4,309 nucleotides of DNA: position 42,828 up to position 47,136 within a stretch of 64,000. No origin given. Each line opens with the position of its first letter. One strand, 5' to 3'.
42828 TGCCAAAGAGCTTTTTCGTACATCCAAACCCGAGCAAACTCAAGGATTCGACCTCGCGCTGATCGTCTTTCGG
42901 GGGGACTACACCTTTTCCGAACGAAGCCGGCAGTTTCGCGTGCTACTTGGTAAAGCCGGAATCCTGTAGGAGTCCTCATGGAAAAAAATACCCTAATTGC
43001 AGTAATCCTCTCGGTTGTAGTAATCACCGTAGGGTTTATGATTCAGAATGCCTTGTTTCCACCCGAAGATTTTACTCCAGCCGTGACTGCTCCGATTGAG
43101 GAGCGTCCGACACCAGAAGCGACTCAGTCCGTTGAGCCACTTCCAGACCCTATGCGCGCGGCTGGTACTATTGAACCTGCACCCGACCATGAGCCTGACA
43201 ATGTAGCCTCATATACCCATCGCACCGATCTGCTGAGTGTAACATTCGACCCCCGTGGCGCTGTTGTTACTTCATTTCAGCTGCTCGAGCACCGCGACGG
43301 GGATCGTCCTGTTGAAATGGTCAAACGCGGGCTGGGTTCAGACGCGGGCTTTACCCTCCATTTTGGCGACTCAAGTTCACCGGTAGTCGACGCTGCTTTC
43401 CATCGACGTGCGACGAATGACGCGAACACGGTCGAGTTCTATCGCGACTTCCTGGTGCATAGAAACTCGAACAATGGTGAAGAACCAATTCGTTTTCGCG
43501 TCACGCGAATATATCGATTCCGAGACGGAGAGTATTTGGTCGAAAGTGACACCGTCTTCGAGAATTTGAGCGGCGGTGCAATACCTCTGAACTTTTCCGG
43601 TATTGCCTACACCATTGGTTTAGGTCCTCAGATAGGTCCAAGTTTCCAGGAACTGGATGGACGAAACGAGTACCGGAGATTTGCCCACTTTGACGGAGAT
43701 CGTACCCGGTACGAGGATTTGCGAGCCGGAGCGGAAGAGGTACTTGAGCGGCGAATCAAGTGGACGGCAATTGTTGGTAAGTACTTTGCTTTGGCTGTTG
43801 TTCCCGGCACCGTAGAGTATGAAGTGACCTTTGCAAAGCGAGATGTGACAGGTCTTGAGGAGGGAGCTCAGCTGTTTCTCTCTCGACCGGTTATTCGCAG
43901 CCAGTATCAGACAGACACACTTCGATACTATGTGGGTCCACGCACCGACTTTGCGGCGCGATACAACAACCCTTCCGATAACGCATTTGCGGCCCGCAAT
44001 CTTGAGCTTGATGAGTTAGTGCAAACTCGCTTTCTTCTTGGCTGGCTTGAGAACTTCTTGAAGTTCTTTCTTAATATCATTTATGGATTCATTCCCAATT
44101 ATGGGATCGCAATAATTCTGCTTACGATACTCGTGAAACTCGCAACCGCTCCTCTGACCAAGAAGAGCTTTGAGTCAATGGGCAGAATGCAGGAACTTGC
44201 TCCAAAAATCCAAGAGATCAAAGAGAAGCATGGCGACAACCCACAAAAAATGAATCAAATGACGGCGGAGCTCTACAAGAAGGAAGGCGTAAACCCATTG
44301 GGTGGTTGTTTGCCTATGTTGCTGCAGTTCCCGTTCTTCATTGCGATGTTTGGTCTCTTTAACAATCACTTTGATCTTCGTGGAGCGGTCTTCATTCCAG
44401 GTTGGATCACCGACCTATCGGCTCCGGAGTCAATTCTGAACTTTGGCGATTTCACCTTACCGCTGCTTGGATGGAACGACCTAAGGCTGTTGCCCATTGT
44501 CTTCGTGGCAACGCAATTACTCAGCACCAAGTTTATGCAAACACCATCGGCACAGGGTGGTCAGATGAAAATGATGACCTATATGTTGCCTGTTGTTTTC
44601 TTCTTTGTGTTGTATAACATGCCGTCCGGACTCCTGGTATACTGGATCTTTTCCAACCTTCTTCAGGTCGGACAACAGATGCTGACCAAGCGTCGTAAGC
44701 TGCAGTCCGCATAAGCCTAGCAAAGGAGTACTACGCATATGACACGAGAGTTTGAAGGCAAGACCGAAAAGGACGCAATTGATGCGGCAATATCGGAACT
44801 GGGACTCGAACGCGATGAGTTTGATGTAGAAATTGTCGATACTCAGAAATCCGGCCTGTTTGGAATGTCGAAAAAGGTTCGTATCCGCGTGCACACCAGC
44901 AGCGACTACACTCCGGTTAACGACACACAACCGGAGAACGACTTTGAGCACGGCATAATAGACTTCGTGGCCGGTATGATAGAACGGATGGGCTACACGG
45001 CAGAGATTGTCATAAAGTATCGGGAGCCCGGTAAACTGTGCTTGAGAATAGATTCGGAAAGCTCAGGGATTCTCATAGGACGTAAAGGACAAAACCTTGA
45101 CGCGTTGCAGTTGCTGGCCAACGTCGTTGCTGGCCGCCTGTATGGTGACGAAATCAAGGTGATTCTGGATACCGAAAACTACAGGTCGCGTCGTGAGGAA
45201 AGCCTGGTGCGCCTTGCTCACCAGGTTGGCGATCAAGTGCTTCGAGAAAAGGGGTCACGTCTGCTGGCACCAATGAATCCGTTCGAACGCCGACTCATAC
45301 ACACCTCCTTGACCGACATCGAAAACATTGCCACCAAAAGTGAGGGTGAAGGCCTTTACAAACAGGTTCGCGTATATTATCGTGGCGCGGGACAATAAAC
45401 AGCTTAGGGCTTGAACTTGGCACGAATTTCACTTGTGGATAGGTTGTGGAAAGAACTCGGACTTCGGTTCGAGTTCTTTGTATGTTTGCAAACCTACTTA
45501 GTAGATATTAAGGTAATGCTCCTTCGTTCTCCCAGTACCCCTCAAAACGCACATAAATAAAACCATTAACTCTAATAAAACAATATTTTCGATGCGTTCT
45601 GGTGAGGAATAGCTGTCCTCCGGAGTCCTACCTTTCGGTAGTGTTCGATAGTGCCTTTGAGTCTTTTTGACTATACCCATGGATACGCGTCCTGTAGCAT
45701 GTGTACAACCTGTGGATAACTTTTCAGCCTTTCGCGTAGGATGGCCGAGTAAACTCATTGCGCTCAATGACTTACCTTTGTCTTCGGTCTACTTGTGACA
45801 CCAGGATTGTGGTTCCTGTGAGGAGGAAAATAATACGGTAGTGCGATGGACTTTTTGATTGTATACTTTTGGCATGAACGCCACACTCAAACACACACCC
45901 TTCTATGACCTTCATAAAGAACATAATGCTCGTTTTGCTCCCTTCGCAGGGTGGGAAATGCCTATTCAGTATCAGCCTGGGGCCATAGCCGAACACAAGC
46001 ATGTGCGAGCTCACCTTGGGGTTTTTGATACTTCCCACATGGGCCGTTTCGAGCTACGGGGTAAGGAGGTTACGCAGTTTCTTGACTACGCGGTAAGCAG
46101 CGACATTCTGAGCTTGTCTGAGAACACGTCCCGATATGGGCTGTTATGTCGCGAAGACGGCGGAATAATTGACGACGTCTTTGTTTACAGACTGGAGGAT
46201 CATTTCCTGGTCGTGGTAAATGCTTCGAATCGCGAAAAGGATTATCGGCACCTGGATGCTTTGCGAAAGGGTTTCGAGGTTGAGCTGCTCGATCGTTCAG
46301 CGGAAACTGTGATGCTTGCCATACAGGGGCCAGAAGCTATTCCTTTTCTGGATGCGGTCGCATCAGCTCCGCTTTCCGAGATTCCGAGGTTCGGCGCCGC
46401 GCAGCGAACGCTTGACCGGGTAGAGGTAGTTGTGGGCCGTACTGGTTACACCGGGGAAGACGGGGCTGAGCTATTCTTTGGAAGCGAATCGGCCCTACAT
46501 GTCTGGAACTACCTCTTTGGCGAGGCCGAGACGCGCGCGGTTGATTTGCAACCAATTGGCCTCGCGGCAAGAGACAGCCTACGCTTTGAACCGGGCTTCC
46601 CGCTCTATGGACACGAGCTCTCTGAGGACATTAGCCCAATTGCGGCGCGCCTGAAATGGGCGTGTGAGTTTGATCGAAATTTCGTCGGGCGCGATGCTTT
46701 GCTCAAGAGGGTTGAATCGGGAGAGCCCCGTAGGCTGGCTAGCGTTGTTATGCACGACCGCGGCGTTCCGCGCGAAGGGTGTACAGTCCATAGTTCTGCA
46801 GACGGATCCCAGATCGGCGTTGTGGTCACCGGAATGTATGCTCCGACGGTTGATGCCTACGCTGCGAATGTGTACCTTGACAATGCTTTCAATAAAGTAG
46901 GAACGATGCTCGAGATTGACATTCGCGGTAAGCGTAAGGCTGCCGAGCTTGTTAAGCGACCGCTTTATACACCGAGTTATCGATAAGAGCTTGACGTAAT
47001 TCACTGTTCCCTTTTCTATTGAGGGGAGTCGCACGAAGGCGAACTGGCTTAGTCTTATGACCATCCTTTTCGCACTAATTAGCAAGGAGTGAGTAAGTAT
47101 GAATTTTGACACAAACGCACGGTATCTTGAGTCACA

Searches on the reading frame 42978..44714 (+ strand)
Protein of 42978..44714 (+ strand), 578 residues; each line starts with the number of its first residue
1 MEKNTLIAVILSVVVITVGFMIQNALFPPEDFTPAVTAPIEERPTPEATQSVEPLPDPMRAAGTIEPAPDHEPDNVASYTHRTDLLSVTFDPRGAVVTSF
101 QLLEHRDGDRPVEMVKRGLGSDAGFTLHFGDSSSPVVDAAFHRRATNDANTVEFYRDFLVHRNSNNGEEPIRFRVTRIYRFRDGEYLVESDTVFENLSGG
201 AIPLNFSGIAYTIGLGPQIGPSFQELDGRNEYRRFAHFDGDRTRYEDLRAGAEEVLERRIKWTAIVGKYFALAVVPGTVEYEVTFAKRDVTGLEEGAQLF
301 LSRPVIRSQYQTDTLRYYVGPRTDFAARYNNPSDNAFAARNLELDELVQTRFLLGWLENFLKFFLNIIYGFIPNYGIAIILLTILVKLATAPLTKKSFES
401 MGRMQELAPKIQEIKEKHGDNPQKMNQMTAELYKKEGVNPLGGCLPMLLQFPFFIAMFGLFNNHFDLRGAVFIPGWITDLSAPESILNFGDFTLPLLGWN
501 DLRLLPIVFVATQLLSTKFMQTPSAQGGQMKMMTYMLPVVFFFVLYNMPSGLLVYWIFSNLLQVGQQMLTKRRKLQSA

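Call 31: search_protein_families(library=pfam, proteins=[window:42978-44714:+], max_evalue=0.000001)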
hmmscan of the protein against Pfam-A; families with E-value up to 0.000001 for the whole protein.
window:42978-44714:+ (578 aa): 2 families
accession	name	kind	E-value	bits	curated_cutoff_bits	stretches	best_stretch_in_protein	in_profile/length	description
PF02096.25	60KD_IMP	-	1.2e-60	204.6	35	1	375-572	1-163/163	60Kd inner membrane protein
PF14849.12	YidC_periplas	-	1.1e-11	45.6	24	1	82-322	5-252/283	YidC periplasmic domain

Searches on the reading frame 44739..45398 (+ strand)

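Call 31: search_protein_families(library=pfam, proteins=[window:44739-45398:+], max_evalue=0.000001)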
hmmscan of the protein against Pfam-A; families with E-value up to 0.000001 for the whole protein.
window:44739-45398:+ (219 aa): 3 families
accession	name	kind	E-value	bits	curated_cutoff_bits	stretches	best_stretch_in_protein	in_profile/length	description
PF14804.11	Jag_N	-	3e-15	56.8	25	1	5-52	1-49/50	Jag N-terminus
PF01424.28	R3H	-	5.1e-13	49.3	26.8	1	154-213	1-59/60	R3H domain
PF13083.13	KH_KhpA-B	-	9.6e-10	38.7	32.1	1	75-141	2-71/73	KhpA/KhpB, KH domain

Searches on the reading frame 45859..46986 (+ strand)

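Call 31: search_protein_families(library=pfam, proteins=[window:45859-46986:+], max_evalue=0.000001)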
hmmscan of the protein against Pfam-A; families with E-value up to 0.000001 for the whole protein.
window:45859-46986:+ (375 aa): 2 families
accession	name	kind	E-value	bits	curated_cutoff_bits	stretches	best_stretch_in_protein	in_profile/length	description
PF01571.26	GCV_T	-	3.6e-85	285.7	25.6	1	15-268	1-255/255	Aminomethyltransferase folate-binding domain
PF08669.17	GCV_T_C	-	3.3e-15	56.2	25.9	1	291-370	1-79/80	Glycine cleavage T-protein C-terminal barrel domain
